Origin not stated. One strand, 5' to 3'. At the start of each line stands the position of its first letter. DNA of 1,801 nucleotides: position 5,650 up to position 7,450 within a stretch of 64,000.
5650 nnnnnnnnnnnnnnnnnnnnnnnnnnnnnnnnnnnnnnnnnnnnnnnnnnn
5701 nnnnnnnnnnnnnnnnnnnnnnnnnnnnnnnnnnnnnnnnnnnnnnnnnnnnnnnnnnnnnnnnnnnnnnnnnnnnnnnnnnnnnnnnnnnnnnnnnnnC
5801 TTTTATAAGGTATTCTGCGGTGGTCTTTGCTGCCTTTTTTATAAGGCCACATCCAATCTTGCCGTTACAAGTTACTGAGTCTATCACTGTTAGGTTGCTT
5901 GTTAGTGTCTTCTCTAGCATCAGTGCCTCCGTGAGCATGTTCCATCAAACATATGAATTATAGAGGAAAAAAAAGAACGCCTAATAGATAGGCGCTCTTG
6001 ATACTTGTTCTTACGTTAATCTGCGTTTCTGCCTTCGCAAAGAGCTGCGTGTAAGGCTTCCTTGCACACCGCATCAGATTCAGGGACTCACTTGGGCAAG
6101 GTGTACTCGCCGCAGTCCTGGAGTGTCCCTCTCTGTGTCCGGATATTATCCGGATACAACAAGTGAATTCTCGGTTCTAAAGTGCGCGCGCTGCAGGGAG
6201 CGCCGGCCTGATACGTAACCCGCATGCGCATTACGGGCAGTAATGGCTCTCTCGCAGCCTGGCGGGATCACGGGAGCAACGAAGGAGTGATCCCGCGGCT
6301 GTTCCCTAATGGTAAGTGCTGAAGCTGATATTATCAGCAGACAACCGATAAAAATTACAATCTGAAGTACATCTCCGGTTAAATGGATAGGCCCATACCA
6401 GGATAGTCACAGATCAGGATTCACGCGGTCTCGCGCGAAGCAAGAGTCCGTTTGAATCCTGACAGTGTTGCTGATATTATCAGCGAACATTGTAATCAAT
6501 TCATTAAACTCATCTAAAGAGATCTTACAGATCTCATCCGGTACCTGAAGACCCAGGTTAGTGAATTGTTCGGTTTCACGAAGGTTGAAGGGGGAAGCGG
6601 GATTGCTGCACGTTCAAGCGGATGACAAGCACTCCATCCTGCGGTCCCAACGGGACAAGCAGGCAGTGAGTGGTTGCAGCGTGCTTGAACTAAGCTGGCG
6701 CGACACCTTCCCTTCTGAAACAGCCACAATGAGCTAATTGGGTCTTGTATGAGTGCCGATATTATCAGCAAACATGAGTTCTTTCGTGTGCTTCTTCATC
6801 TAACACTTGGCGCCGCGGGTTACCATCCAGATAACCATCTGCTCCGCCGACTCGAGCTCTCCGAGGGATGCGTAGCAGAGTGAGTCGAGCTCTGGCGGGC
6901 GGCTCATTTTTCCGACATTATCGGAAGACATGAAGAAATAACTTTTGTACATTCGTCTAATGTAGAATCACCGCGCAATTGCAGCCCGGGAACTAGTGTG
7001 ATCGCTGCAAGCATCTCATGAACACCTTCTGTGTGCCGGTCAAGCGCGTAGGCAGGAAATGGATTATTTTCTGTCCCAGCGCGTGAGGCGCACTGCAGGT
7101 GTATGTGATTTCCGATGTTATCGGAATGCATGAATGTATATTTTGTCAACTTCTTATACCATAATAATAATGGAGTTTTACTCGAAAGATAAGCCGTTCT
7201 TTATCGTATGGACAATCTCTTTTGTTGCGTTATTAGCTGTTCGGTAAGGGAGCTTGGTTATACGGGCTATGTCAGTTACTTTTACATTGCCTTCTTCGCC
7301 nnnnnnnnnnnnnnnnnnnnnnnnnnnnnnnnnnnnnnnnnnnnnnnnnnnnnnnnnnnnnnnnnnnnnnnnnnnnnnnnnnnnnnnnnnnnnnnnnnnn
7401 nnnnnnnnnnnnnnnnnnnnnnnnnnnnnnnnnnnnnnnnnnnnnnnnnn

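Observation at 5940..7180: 1.2-kb GC-rich non-coding island inside the structural operon, carrying six ATATTAT-centred palindromes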

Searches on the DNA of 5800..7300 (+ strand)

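Call 7: search_rna_families(source=window, start=5800, end=7300, threshold=evalue, max_evalue=10, show_alignments=3)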
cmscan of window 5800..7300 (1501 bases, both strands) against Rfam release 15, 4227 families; matches with E-value up to 10: 2.
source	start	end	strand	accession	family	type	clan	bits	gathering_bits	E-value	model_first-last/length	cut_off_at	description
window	6201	6300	-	RF00603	SNORD23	Gene; snRNA; snoRNA; CD-box;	-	15.2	64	5.7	1-110/110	no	Small nucleolar RNA SNORD23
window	7080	7168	-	RF01067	ATPC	Gene;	-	15.1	45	9.3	1-92/92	no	ATPC RNA motif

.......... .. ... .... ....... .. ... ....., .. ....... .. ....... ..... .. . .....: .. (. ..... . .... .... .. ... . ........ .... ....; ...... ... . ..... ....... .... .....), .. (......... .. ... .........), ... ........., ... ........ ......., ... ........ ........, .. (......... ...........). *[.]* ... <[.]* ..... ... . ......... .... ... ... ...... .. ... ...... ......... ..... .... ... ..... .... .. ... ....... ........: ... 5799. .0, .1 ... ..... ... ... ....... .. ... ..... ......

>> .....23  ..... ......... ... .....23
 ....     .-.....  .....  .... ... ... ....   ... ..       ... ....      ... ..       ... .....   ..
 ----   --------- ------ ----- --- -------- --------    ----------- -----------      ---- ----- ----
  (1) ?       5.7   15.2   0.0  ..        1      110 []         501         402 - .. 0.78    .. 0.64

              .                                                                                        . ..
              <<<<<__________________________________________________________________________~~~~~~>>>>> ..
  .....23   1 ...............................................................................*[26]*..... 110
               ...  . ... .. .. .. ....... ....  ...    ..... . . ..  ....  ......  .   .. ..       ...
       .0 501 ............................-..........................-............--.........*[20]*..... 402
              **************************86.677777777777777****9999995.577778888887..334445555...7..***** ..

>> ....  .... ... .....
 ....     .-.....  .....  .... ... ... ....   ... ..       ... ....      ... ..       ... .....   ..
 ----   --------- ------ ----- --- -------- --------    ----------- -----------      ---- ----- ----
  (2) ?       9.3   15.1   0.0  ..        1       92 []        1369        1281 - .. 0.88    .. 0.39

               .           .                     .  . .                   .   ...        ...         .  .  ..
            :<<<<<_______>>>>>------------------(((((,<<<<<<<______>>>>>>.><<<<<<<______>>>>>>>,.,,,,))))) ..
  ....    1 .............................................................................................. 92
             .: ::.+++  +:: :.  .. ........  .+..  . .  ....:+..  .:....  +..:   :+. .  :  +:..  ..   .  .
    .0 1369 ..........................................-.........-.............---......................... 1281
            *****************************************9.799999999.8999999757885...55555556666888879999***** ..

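Call 47: search_dna_similar(query=window:5960-7150:+, collection=plasmids, mode=distant, max_evalue=0.01)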
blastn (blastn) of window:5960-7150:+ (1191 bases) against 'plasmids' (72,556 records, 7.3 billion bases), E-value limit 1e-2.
No match.

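Call 79: build_rna_model(alignment_id=A3, structure=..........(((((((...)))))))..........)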
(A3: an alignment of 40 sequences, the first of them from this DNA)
Model R1 built from alignment A3 (40 sequences, 37 columns); structure: as given.
model positions 37; base pairs 7; branch points 0; effective number of sequences 40; information 0.696 bits per position. Calibrated on 0.2 Mb of random sequence (short: E-values are rough).
structure used (alignment columns):
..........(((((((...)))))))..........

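Call 80: search_with_rna_model(model_id=R1, sources=[window, L001, L003, L004, L055, L057, L061, L062, L065, L068, L002, L060], max_evalue=10)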
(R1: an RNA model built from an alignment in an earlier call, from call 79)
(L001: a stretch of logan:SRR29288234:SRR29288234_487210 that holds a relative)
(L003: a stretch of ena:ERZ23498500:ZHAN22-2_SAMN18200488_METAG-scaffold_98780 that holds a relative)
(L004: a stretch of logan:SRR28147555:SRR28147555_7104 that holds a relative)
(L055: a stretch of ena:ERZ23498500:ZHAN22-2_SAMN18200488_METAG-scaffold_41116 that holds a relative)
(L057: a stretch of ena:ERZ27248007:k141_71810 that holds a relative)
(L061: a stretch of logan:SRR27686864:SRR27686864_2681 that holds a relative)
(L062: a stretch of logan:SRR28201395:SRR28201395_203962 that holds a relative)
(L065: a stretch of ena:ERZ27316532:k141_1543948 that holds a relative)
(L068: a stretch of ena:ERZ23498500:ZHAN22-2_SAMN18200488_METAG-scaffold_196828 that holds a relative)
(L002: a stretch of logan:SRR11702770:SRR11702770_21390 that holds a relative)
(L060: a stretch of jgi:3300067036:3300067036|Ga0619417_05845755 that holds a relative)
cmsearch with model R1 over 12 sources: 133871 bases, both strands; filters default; matches with E-value up to 10: 53.
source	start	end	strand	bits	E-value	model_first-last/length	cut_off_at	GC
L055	1581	1617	+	36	1.6e-05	1-37/37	no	0.35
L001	4485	4521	+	34.6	3.4e-05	1-37/37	no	0.27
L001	5279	5315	+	33.9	5e-05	1-37/37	no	0.38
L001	4945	4981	+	33.7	5.8e-05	1-37/37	no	0.3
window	7100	7136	-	33.6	5.9e-05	1-37/37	no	0.38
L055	1737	1773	+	32.4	0.00011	1-37/37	no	0.32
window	6128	6164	-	32.1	0.00013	1-37/37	no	0.46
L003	2300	2336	+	31.8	0.00016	1-37/37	no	0.38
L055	1958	1994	+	31.8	0.00016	1-37/37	no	0.41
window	6744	6780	-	31.2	0.00022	1-37/37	no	0.38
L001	4791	4827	+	30.3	0.00035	1-37/37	no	0.16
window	6900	6936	-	30.2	0.00038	1-37/37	no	0.43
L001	4324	4360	+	30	0.00042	1-37/37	no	0.32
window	6313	6349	-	29.7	0.00051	1-37/37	no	0.41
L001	5097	5133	+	29.3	0.00061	1-37/37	no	0.3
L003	1835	1871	+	29.2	0.00064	1-37/37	no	0.43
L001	4202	4238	+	29.2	0.00067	1-37/37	no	0.32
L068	308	344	+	28.7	0.00085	1-37/37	no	0.38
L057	6539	6575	+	28.7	0.00088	1-37/37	no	0.32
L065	369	405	+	28.2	0.0011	1-37/37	no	0.38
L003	1515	1551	+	27.6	0.0016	1-37/37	no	0.46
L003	2445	2481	+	27.4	0.0017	1-37/37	no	0.35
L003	2086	2122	+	27.1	0.002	1-37/37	no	0.46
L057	5765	5801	+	27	0.0022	1-37/37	no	0.38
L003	1658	1694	+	26.9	0.0023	1-37/37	no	0.35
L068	520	556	+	26.7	0.0025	1-37/37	no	0.38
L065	212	248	+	26.7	0.0025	1-37/37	no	0.27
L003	1964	2000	+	26.4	0.003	1-37/37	no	0.41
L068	103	139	+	26.1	0.0036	1-37/37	no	0.41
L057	5965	6001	+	25.7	0.0043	1-37/37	no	0.38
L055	2268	2304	+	25.7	0.0043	1-37/37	no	0.35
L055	1405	1441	+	25.7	0.0044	1-37/37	no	0.32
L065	537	573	+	25.5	0.0049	1-37/37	no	0.35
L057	6230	6266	+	25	0.0063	1-37/37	no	0.3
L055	2118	2154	+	24.4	0.0088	1-37/37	no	0.32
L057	6098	6134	+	24.2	0.0096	1-37/37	no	0.43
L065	27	63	+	24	0.011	1-37/37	no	0.27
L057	6405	6441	+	23.7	0.013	1-37/37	no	0.46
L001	4644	4680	+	22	0.033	1-37/37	no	0.49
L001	4107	4143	+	18.8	0.19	1-37/37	no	0.38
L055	1737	1773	-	17.5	0.38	1-37/37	no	0.32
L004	2323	2351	+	16.8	0.54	1-29/37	3'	0.31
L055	1581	1617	-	16.8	0.55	1-37/37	no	0.35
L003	1835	1871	-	16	0.86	1-37/37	no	0.43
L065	212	248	-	16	0.87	1-37/37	no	0.27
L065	369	405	-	13.6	3.1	1-37/37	no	0.38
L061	9282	9318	+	13.4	3.5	1-37/37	no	0.27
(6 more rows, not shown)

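Call 111: search_with_rna_model(model_id=R1, sources=[L070, L071, L072, L073, L074, L075, L076, L077, L078, L079, L080, L081, L082, L083, L084, L085, L086, L087, L088, L089, L090, L091, L092, L093, L094, L095, L096, L097, L098, L099, L100, L101, L102, L103, L104, L105, L106, L107, L108, L109, L110, L111, L112, L113, L114, L115, L116, L117, L118, L119, L120, L121, L122, L123, L124, L125, L126, L127, L128, L129, L130, L131, L132, L133, L134, L135, L136, L137, L138, L139, L140, L141, L142, L143, L144, L145, L146, L147, L148, L149, L150, L151, L152, L153, L154, L155, L156, L157, L158, L159, L160, L161, L162, L163, L164, L165, L166, L167, L168, L169], max_evalue=1)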
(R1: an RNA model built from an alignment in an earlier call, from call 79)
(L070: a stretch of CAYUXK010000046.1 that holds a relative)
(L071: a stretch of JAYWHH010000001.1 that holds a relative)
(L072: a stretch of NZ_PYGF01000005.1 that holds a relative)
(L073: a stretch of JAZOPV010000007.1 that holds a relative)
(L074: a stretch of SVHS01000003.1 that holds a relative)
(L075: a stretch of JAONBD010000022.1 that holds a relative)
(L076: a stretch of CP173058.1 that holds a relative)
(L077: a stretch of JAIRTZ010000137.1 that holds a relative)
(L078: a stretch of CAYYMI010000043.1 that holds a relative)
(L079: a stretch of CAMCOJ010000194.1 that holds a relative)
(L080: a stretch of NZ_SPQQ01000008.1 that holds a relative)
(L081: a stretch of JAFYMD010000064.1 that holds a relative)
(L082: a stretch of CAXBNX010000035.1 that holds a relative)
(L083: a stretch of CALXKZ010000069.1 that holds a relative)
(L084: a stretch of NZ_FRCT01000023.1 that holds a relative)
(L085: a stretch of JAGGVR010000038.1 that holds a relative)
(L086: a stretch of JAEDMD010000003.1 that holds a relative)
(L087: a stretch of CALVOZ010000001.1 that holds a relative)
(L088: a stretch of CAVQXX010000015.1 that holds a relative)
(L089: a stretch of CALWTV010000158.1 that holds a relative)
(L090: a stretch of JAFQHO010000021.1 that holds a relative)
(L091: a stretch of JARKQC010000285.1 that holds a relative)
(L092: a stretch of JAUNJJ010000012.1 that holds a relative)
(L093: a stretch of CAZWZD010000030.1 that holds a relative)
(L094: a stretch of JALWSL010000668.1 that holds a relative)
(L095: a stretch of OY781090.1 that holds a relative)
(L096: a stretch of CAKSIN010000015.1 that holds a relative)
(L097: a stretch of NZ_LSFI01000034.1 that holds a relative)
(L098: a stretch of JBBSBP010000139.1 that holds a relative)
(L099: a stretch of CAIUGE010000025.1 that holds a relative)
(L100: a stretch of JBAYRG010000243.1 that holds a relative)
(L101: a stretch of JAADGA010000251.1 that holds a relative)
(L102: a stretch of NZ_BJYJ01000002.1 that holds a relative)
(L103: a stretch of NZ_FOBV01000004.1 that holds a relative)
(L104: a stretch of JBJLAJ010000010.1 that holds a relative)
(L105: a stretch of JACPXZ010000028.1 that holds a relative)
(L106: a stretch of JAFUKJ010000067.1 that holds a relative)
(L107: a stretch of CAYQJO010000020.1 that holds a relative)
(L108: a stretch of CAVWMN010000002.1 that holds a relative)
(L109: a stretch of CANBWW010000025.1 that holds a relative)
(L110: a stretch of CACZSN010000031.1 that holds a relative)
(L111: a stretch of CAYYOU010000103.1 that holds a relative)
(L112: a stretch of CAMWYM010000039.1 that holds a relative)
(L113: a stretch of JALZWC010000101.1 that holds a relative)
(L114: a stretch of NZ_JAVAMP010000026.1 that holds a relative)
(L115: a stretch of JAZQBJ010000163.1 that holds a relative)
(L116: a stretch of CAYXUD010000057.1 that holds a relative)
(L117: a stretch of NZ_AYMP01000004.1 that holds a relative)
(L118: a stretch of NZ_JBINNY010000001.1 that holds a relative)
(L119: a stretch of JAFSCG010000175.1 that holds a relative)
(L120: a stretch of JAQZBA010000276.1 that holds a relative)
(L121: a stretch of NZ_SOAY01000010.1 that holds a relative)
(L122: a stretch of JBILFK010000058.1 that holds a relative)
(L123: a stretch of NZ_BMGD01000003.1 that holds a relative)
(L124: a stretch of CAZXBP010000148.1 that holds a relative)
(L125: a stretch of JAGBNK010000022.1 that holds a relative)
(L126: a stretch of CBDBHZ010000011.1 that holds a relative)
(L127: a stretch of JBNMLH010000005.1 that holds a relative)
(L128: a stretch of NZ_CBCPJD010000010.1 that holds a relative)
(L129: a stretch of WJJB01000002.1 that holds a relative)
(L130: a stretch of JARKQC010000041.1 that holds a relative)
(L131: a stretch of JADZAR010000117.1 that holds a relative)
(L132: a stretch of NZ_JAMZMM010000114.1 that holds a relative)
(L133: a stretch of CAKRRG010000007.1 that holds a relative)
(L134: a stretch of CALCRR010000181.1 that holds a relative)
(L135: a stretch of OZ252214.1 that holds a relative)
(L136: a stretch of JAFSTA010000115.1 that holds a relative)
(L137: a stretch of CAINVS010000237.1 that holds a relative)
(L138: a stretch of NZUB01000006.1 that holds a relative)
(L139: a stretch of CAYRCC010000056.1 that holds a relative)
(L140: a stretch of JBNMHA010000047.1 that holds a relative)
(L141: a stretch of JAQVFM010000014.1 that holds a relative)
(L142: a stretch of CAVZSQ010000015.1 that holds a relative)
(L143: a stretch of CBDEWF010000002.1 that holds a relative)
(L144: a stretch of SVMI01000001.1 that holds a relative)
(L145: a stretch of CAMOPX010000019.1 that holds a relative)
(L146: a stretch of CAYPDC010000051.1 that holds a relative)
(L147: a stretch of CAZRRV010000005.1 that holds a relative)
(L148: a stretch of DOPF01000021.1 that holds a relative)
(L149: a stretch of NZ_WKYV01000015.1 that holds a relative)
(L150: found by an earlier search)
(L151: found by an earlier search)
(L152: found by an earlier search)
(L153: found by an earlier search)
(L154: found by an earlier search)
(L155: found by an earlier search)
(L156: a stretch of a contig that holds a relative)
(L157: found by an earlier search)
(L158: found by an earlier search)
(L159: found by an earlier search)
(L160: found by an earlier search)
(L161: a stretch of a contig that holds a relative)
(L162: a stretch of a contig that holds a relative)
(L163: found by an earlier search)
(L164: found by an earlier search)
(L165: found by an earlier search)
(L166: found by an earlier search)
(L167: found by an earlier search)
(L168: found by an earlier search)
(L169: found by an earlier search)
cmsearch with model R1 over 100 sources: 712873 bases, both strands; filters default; matches with E-value up to 1: 7.
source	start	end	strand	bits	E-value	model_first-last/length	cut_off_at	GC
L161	7442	7478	+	21.5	0.23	1-37/37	no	0.57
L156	1499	1535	+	21.1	0.28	1-37/37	no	0.24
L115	1732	1768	+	20.3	0.45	1-37/37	no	0.38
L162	4931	4967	+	20.1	0.5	1-37/37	no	0.24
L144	4445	4481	+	19.5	0.66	1-37/37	no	0.57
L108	2308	2344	-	19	0.87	1-37/37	no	0.51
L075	2948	2984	-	19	0.87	1-37/37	no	0.19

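Call 122: search_with_rna_model(model_id=R1, sources=[L190, L191, L192, L193, L194, L195], max_evalue=5)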
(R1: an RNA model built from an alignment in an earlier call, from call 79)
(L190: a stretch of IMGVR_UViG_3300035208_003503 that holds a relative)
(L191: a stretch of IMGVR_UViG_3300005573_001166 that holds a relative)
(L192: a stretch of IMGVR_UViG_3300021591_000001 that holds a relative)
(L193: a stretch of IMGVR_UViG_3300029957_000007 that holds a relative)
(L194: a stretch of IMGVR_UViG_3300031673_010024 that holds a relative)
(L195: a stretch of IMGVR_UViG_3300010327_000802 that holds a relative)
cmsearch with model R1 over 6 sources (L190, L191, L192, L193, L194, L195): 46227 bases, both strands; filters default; matches with E-value up to 5: 1.
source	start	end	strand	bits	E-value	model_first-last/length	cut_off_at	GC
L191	4731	4767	-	13.9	0.93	1-37/37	no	0.41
